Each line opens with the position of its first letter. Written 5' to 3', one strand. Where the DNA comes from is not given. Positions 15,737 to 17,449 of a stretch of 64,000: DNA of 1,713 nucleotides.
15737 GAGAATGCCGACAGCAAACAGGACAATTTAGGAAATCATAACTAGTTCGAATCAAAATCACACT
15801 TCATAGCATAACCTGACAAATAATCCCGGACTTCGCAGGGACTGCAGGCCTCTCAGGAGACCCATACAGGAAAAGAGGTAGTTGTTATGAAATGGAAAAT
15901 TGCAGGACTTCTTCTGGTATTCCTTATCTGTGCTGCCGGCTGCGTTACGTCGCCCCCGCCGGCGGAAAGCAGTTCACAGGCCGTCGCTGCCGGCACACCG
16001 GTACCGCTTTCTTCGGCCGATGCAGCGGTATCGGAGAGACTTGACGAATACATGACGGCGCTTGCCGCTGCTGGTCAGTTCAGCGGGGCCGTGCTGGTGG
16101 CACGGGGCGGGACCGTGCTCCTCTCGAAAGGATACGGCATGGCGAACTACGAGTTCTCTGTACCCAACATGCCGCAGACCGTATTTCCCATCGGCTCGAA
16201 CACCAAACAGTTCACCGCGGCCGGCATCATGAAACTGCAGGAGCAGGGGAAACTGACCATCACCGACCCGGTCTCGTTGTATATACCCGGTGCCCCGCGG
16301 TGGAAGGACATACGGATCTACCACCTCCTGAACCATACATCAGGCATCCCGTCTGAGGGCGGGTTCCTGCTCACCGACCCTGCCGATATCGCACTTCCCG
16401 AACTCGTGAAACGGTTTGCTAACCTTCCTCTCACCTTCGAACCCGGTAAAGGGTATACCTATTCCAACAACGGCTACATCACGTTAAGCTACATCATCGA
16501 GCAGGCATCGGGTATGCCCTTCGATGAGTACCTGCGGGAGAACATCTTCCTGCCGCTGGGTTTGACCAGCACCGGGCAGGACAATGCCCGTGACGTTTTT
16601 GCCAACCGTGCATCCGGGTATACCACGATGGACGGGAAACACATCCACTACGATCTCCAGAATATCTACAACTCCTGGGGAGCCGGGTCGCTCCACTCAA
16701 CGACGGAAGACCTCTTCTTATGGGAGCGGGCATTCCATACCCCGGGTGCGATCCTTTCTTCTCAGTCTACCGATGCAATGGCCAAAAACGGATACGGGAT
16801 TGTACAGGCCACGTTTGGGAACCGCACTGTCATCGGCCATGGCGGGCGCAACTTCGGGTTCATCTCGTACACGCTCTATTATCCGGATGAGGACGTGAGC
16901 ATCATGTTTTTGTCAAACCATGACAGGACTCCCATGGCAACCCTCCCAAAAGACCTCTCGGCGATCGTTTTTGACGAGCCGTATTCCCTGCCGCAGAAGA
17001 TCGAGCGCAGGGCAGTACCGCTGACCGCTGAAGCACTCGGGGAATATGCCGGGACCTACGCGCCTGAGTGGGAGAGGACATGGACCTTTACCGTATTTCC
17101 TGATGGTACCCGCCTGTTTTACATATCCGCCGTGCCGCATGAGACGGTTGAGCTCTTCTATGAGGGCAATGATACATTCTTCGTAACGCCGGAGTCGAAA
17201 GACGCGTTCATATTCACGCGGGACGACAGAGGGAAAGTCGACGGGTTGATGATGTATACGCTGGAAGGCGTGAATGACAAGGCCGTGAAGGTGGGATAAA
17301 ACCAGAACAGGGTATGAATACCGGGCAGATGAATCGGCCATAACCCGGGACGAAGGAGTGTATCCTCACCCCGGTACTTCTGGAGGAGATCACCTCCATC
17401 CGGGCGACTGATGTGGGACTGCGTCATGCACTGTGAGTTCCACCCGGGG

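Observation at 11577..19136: Cluster of surface-exposed cell-wall/beta-lactam-type amide hydrolases in a methanogen without murein (best candidate for a novel system)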

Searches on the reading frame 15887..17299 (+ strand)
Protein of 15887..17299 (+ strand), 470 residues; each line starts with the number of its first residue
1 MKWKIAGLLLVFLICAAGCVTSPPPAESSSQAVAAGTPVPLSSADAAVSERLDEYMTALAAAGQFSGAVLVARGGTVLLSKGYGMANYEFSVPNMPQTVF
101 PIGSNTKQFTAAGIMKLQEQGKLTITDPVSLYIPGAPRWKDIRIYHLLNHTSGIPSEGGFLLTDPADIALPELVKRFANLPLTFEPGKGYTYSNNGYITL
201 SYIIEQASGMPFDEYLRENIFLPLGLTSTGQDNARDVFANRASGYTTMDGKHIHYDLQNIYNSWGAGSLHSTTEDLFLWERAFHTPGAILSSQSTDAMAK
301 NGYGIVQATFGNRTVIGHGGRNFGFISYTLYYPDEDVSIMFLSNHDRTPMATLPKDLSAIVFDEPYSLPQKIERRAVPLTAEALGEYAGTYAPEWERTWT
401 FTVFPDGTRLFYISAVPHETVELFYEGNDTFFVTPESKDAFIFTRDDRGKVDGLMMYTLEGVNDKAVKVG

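Call 3: search_protein_families(library=pfam, proteins=[window:15887-17299:+], max_evalue=0.01)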
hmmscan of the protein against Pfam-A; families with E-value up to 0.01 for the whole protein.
window:15887-17299:+ (470 aa): 2 families
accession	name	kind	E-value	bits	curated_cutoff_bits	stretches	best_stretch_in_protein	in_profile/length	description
PF00144.29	Beta-lactamase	-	5.7e-59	200.4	27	1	53-349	2-314/329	Beta-lactamase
PF11954.13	DUF3471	-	3.3e-05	24.7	29.3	1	374-457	2-89/103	Domain of unknown function (DUF3471)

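Call 4: search_protein_families(library=ncbifam, proteins=[window:15887-17299:+], max_evalue=0.01)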
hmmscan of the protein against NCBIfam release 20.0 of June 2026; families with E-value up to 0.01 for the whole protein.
window:15887-17299:+ (470 aa): 47 families (the best 25 are shown)
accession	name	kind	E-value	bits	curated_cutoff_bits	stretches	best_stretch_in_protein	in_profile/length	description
NF007943.0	PRK10662.1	equivalog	2.5e-25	88.9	266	1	43-299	28-286/380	D-alanyl-D-alanine-carboxypeptidase/endopeptidase AmpH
NF009622.0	PRK13128.1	equivalog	1.5e-21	76.5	443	1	50-351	7-320/518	D-aminopeptidase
NF033085.1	bla_class_C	equivalog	2.7e-21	75.8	415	1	50-281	6-232/356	class C beta-lactamase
NF002968.0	PRK03642.1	equivalog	9.2e-19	67.6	385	1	50-242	41-253/432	penicillin binding protein PBP4B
NF045671.1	blaPNC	exception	1.6e-14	53.6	750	1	30-256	27-250/401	PNC family class C beta-lactamase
NF038089.1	blaYRC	exception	1.3e-13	50.7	870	1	82-290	62-264/381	YRC family class C beta-lactamase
NF040478.1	blaLAQ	exception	1.7e-13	50.3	850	1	50-309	29-277/380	LAQ family class C beta-lactamase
NF012173.1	CMY2-MIR-ACT-EC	exception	2.9e-13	49.4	680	1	81-287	61-261/380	CMY2/MIR/ACT/EC family class C beta-lactamase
NF000423.2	blaSRT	exception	7e-13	48.5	860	1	41-249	17-222/378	SRT/SST family class C beta-lactamase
NF000385.4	blaACT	exception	8.2e-13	48.1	810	1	48-257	28-233/380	ACT family cephalosporin-hydrolyzing class C beta-lactamase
NF000419.2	blaCMH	exception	2e-12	47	875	1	55-303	39-279/381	CMH family class C beta-lactamase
NF038366.1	blaSFDC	exception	2.5e-12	46.6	840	1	83-290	63-264/382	SFDC family class C beta-lactamase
NF000185.2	BlaEC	exception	3e-12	46.2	850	1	83-289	59-259/377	BlaEC family class C beta-lactamase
NF038238.1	blaBUT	exception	3.2e-12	46.3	850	1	45-282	31-258/383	BUT family class C beta-lactamase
NF000187.3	BlaMIR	exception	5.6e-12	45.4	882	1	49-256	29-232/381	MIR family cephalosporin-hydrolyzing class C beta-lactamase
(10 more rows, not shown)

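Call 34: search_solved_structures(query=window:15887-17296:+, max_evalue=0.00001, show_alignments=2)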
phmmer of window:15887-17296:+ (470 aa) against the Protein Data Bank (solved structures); distinct sequences matched with E-value up to 0.00001: 113 (the best 60 are shown).
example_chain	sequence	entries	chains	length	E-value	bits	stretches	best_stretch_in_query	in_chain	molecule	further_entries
2qmi_A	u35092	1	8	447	2e-29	105.8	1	68-356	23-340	Pbp related beta-lactamase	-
4y7p_A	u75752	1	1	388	9.5e-26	93.7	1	65-328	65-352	Alkaline D-peptidase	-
7v21_A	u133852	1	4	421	4.4e-25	91.5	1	22-281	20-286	Serine beta-lactamase-like protein LACTB, mitochondrial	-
3tg9_A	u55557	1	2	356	3.5e-24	88.5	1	63-279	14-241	Penicillin-binding protein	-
4gdn_A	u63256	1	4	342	7.3e-24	87.5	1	60-348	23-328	Protein flp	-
9sn1_A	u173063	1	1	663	5.9e-23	84.4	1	74-340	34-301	Beta-lactamase family protein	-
4e6x_A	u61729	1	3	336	6.1e-23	84.4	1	83-353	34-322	ClbP peptidase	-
3o3v_A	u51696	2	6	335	6.2e-23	84.4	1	83-353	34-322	beta-lactamase | ClbP peptidase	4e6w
7spn_A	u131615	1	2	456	1.3e-22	83.3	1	49-348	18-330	IS11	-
7mdc_A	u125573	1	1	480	1.5e-22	83.1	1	82-353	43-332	Beta-lactamase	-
7ul6_A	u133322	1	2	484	1.6e-22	83.1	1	82-353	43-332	Beta-lactamase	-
7mde_A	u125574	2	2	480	4.1e-22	81.7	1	82-353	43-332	Beta-lactamase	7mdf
9s7k_A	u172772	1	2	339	9.2e-22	80.5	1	71-298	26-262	D-alanyl-D-alanine carboxypeptidase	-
7v1y_A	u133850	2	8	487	2.9e-20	75.6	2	172-281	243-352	Serine beta-lactamase-like protein LACTB, mitochondrial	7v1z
7pp3_A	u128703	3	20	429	4.5e-20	75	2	51-151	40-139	Esterase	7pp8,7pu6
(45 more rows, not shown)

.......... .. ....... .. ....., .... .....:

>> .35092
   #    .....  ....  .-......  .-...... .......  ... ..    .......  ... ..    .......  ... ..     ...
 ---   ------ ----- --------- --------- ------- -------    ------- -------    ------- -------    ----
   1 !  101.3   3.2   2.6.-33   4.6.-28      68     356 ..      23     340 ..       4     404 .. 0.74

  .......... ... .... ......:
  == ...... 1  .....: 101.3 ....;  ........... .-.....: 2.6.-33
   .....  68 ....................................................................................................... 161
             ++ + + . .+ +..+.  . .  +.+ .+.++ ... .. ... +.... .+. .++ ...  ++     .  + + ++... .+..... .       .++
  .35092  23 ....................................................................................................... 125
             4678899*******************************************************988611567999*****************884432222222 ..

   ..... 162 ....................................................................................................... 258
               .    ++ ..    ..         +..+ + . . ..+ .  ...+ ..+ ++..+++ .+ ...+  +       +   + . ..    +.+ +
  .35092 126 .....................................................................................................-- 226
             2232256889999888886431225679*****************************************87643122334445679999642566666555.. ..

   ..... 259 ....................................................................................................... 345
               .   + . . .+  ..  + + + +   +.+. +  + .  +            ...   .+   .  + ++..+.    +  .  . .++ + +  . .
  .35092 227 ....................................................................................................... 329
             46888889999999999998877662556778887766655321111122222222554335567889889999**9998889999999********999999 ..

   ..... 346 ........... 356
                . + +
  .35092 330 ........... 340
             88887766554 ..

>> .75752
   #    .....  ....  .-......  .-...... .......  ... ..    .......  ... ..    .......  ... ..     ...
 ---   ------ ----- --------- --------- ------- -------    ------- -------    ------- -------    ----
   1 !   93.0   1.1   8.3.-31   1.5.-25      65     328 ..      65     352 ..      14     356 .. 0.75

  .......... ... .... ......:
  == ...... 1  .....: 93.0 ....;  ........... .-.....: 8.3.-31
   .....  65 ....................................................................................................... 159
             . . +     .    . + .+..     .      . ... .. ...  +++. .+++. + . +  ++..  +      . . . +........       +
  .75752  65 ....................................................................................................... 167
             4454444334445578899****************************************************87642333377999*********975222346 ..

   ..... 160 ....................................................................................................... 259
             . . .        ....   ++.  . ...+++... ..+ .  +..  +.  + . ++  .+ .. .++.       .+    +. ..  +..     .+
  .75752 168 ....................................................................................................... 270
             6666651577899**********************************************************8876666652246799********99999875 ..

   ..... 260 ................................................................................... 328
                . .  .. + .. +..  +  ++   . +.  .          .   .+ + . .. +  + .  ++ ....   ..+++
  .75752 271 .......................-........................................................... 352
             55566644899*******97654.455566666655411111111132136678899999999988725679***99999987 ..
